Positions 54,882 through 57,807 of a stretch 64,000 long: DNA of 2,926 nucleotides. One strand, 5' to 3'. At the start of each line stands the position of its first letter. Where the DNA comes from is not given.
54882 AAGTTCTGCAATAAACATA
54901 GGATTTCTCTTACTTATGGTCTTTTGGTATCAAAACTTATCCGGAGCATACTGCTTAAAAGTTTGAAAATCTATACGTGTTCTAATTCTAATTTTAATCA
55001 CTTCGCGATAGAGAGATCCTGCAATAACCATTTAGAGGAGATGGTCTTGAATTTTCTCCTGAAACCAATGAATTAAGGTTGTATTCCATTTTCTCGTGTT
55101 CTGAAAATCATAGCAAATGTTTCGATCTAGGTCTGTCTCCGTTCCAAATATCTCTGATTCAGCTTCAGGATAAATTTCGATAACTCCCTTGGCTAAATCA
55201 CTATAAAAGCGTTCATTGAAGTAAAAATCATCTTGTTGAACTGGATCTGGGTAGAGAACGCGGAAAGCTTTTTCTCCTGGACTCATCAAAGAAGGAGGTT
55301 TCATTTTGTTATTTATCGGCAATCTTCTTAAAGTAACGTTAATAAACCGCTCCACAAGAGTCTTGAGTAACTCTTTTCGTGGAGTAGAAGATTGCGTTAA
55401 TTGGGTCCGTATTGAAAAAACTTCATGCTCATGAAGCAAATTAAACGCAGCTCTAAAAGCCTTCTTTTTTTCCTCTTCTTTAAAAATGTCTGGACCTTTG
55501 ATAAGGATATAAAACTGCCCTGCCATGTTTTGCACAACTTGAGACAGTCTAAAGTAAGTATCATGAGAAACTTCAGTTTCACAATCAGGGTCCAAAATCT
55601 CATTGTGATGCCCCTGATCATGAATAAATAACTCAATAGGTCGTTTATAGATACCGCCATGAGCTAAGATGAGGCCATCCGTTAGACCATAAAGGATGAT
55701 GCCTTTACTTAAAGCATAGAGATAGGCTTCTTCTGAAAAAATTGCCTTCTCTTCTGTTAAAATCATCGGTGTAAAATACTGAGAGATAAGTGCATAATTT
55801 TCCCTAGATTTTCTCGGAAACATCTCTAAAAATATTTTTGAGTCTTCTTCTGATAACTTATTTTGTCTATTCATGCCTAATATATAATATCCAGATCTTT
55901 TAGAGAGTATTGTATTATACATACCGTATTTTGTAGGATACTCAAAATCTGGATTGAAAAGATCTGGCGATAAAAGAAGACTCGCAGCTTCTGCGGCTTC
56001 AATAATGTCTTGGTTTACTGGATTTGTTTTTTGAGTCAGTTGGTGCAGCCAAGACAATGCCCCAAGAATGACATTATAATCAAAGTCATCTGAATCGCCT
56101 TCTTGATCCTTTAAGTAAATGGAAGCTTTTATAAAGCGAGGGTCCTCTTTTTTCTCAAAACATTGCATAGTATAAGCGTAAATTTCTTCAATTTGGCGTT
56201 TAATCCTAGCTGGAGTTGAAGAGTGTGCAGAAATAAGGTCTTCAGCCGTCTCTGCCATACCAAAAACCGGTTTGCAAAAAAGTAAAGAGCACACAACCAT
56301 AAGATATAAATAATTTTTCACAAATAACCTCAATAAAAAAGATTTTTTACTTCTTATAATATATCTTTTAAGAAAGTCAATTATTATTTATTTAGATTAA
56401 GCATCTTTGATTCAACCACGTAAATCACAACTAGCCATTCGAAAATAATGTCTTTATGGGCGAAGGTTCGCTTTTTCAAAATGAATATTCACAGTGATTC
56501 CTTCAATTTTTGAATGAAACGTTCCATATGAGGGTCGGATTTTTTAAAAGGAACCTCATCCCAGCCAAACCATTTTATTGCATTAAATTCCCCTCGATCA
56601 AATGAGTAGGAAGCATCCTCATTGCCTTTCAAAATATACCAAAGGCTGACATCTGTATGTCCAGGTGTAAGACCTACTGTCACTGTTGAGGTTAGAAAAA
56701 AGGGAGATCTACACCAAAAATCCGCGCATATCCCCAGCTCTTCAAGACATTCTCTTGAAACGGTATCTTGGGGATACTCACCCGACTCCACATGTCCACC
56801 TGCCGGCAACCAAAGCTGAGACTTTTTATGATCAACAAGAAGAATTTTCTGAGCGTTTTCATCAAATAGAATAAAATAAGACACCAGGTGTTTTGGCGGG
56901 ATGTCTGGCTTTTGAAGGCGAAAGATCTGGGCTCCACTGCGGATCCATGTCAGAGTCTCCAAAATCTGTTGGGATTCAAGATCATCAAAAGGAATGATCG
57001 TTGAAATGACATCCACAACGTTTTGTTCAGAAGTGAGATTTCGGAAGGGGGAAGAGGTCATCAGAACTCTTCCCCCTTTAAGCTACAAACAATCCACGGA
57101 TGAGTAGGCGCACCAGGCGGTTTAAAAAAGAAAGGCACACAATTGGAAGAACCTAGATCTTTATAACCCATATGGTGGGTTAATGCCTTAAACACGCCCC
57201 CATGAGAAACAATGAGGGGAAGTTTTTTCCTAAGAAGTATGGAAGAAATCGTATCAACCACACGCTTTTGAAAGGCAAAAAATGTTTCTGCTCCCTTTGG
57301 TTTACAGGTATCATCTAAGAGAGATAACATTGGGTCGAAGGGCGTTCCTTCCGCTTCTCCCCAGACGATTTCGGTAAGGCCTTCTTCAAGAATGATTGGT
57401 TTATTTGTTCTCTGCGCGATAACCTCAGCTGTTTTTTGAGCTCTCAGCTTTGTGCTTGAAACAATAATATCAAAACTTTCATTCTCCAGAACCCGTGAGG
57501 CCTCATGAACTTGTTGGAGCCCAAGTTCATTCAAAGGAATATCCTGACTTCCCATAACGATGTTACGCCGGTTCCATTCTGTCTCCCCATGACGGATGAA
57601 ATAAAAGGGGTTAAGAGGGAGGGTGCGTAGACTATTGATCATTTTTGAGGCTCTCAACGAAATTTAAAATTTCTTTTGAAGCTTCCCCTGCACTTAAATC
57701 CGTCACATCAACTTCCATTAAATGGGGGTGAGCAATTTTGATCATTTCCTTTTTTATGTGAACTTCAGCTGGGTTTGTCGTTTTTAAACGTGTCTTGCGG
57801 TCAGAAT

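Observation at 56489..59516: Translationally coupled five-gene operon of modifying enzymes that maps to no pathway I can name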

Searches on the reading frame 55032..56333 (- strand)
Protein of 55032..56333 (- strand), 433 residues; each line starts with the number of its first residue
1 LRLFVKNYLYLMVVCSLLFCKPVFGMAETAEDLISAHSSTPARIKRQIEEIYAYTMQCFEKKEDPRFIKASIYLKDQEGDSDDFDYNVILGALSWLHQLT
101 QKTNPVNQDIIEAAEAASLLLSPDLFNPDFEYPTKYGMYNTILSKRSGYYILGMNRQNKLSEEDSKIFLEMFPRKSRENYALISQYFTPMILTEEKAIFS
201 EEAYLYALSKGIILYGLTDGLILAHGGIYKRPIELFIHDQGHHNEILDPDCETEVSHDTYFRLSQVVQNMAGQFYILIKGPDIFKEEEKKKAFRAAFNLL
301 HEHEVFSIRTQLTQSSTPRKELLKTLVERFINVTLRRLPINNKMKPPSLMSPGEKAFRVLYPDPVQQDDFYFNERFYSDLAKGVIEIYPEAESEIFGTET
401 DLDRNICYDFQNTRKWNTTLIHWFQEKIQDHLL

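Call 3: search_protein_families(library=pfam, proteins=[window:55032-56333:-], max_evalue=0.01)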
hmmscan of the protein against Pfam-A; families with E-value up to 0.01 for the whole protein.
window:55032-56333:- (433 aa): 0 families

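Call 5: search_protein_families(library=ncbifam, proteins=[window:55032-56333:-], max_evalue=0.01)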
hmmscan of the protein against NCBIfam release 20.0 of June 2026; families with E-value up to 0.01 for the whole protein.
window:55032-56333:- (433 aa): 0 families

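Call 6: search_protein_families(library=padloc, proteins=[window:55032-56333:-], max_evalue=0.01)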
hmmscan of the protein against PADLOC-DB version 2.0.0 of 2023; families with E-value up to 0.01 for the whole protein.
window:55032-56333:- (433 aa): 0 families

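Call 73: search_solved_structures(query=window:55032-56333:-, max_evalue=1)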
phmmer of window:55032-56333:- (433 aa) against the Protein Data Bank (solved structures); distinct sequences matched with E-value up to 1: 0.

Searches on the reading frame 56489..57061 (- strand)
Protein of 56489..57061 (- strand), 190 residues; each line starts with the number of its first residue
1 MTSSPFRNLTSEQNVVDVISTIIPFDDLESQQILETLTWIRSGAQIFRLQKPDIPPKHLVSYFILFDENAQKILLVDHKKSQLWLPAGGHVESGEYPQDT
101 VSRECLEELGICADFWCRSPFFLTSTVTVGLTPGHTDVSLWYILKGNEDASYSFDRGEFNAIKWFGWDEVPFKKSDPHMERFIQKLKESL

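Call 3: search_protein_families(library=pfam, proteins=[window:56489-57061:-], max_evalue=0.01)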
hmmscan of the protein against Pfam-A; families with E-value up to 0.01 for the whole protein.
window:56489-57061:- (190 aa): 1 family
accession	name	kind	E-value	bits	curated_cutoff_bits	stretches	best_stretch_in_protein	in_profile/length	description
PF00293.34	NUDIX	-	5.8e-15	55.9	21.1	1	62-185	7-133/134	NUDIX domain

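Call 5: search_protein_families(library=ncbifam, proteins=[window:56489-57061:-], max_evalue=0.01)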
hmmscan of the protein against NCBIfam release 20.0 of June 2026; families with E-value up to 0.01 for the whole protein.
window:56489-57061:- (190 aa): 7 families
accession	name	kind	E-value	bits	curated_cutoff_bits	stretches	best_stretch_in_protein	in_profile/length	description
NF041652.1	Nud_hyd_Dein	equivalog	1.4e-05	25.4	200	1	69-112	23-73/152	Nudix hydrolase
TIGR02705.1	nudix_YtkD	equivalog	7.7e-05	22.3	154.4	1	70-111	34-74/156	RNA deprotection pyrophosphohydrolase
NF007834.0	PRK10546.1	equivalog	0.00023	21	156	1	71-114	15-62/135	pyrimidine (deoxy)nucleoside triphosphate diphosphatase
NF006961.0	PRK09438.1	equivalog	0.00023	20.6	103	1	57-113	6-63/151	dihydroneopterin triphosphate diphosphatase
TIGR00586.1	mutt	equivalog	0.00034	20.6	97.9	1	76-113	26-63/129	8-oxo-dGTP diphosphatase MutT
NF008044.0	PRK10776.1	equivalog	0.00058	19.8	148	1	81-113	30-62/130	8-oxo-dGTP diphosphatase MutT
NF006530.0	PRK08999.1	equivalog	0.00065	18.8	245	1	78-114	29-65/315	Nudix family hydrolase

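Call 6: search_protein_families(library=padloc, proteins=[window:56489-57061:-], max_evalue=0.01)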
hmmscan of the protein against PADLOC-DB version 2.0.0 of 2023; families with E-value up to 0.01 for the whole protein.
window:56489-57061:- (190 aa): 1 family
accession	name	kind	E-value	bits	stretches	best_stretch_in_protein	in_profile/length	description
PDLC04899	PDC-S07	-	1.2e-05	23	1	70-113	17-64/135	-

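Call 50: search_solved_structures(query=window:56489-57061:-, max_evalue=0.01)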
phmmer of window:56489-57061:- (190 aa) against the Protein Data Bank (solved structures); distinct sequences matched with E-value up to 0.01: 13.
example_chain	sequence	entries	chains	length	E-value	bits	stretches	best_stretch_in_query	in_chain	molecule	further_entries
3fcm_A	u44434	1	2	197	2.2e-07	33.9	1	14-187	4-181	Hydrolase, NUDIX family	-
3f6a_A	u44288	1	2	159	5.2e-07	32.7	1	60-115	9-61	Hydrolase, NUDIX family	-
1jrk_A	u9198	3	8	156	4.5e-05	26.4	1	68-113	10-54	Nudix homolog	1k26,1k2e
5mp0_D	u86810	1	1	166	0.0016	21.4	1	64-176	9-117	m7GpppN-mRNA hydrolase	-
5qoh_A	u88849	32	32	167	0.0016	21.4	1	64-176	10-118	DCP2 (NUDT20)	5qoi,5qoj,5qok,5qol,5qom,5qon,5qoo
2azw_A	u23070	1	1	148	0.0017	21.3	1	61-118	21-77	MutT/nudix family protein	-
3h95_A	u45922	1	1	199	0.0024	20.8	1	64-120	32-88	Nucleoside diphosphate-linked moiety X motif 6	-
3r03_A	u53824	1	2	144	0.0032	20.4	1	80-124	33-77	NUDIX hydrolase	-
6fl4_A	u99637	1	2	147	0.0051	19.7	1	66-172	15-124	Nudix hydrolase 1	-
5gp0_E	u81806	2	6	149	0.0051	19.7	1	66-172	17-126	Nudix hydrolase 1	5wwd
6dby_A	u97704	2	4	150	0.0052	19.7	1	66-172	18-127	Nudix hydrolase 1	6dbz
3u53_A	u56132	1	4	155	0.0054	19.6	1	67-169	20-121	Bis(5'-nucleosyl)-tetraphosphatase [asymmetrical]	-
4kyx_A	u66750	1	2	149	0.0058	19.5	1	65-176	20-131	ADP-ribose pyrophosphatase MutT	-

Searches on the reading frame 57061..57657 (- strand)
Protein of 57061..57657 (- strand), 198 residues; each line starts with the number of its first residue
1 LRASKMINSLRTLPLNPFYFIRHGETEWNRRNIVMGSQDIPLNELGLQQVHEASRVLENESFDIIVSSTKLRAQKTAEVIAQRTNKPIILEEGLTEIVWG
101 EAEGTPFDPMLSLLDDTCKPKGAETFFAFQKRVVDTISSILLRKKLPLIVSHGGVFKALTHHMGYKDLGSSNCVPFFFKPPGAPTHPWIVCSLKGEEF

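Call 3: search_protein_families(library=pfam, proteins=[window:57061-57657:-], max_evalue=0.01)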
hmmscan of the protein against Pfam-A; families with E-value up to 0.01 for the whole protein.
window:57061-57657:- (198 aa): 1 family
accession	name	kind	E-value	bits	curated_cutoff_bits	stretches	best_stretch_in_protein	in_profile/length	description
PF00300.27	His_Phos_1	-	1.2e-35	123.4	21.7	1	18-164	1-159/194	Histidine phosphatase superfamily (branch 1)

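Call 5: search_protein_families(library=ncbifam, proteins=[window:57061-57642:-], max_evalue=0.01)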
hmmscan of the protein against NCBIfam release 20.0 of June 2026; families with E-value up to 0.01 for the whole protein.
window:57061-57642:- (193 aa): 19 families
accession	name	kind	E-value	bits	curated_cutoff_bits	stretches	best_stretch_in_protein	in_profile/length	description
TIGR03162.1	ribazole_cobC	equivalog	1e-27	96.7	162.9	1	14-158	2-155/176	alpha-ribazole phosphatase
NF038349.1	dPGM_arch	equivalog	3.7e-20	72.6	225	1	15-158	3-148/194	2,3-diphosphoglycerate-dependent phosphoglycerate mutase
NF011580.0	PRK15004.1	equivalog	5.1e-20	72.3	250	1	13-98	3-88/203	adenosylcobalamin/alpha-ribazole phosphatase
NF005567.0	PRK07238.1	equivalog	6.4e-17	61.9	326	1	13-154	180-333/378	bifunctional RNase H/acid phosphatase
NF002901.0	PRK03482.1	equivalog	3.5e-15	56.2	261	1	13-105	4-96/215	2,3-diphosphoglycerate-dependent phosphoglycerate mutase GpmB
TIGR01258.1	pgm_1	subfamily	4.8e-13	49.1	81.7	1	15-82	5-74/245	2,3-bisphosphoglycerate-dependent phosphoglycerate mutase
NF009994.0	PRK13463.1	equivalog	7.9e-13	48.6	277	1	13-159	5-163/203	phosphoserine phosphatase 1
NF010716.0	PRK14118.1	equivalog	7.2e-12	45.1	409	1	14-81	4-73/227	2,3-diphosphoglycerate-dependent phosphoglycerate mutase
NF002339.0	PRK01295.1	equivalog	1e-11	44.7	316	1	15-96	7-93/206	2,3-bisphosphoglycerate-dependent phosphoglycerate mutase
TIGR03848.1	MSMEG_4193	subfamily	2.1e-11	43.7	203.85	1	15-154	4-159/204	MSMEG_4193 family putative phosphomutase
NF002217.0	PRK01112.1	equivalog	3.1e-11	43.1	320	1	15-77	6-68/228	2,3-bisphosphoglycerate-dependent phosphoglycerate mutase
NF010713.0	PRK14115.1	equivalog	4.5e-11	42.5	305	1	15-81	6-74/248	2,3-diphosphoglycerate-dependent phosphoglycerate mutase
NF045917.1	PhserinePhPspA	equivalog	4.6e-11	42.8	350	1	13-99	4-90/211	phosphoserine phosphatase PspA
NF010717.0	PRK14119.1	equivalog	1.2e-08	34.8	378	1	15-82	6-75/228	2,3-diphosphoglycerate-dependent phosphoglycerate mutase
NF010715.0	PRK14117.1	equivalog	1.6e-08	34.4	421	1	14-77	5-70/230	phosphoglycerate mutase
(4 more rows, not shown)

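Call 6: search_protein_families(library=padloc, proteins=[window:57061-57642:-], max_evalue=0.01)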
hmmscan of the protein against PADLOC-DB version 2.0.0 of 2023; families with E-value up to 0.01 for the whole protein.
window:57061-57642:- (193 aa): 0 families

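Call 51: search_solved_structures(query=window:57061-57642:-, max_evalue=1e-8)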
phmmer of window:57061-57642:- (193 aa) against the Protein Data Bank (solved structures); distinct sequences matched with E-value up to 1e-8: 32.
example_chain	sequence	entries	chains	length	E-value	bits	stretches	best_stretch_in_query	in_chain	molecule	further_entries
1ebb_A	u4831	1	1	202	1.5e-14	57.3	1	13-156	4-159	PHOSPHATASE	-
1h2e_A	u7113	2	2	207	1.7e-14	57.1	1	13-156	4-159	PHOSPHATASE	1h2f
5zkk_A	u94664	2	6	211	2e-12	50.4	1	14-105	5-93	Phosphoglycerate mutase family protein, putative | Phosphoglycerate mutase family protein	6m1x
9mmh_A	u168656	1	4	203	1.7e-11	47.3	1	12-154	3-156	Phosphoglycerate mutase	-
5zr2_A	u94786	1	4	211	5e-11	45.8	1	14-105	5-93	Phosphoglycerate mutase family protein, putative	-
5um0_A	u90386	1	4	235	6.6e-11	45.4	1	14-82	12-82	2,3-bisphosphoglycerate-dependent phosphoglycerate mutase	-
2p6o_A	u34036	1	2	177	1.1e-10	44.7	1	13-162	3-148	Alpha-ribazole-5'-phosphate phosphatase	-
2ekz_A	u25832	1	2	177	1.1e-10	44.7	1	13-162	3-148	Alpha-ribazole-5'-phosphate phosphatase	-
2p9y_A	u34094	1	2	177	1.1e-10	44.6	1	13-162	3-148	Alpha-ribazole-5'-phosphate phosphatase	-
2p79_A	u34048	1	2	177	1.2e-10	44.5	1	13-162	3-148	Alpha-ribazole-5'-phosphate phosphatase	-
2p9z_A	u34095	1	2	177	1.4e-10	44.3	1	13-162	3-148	Alpha-ribazole-5'-phosphate phosphatase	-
2ekb_A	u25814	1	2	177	1.5e-10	44.3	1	13-162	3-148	Alpha-ribazole-5'-phosphate phosphatase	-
1v37_A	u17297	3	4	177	1.5e-10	44.3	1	13-162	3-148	phosphoglycerate mutase | Alpha-ribazole-5'-phosphate phosphatase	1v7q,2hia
2p2y_A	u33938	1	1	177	1.5e-10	44.3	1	13-162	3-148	Alpha-ribazole-5'-phosphate phosphatase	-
2p77_A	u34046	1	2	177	1.5e-10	44.3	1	13-162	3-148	Alpha-ribazole-5'-phosphate phosphatase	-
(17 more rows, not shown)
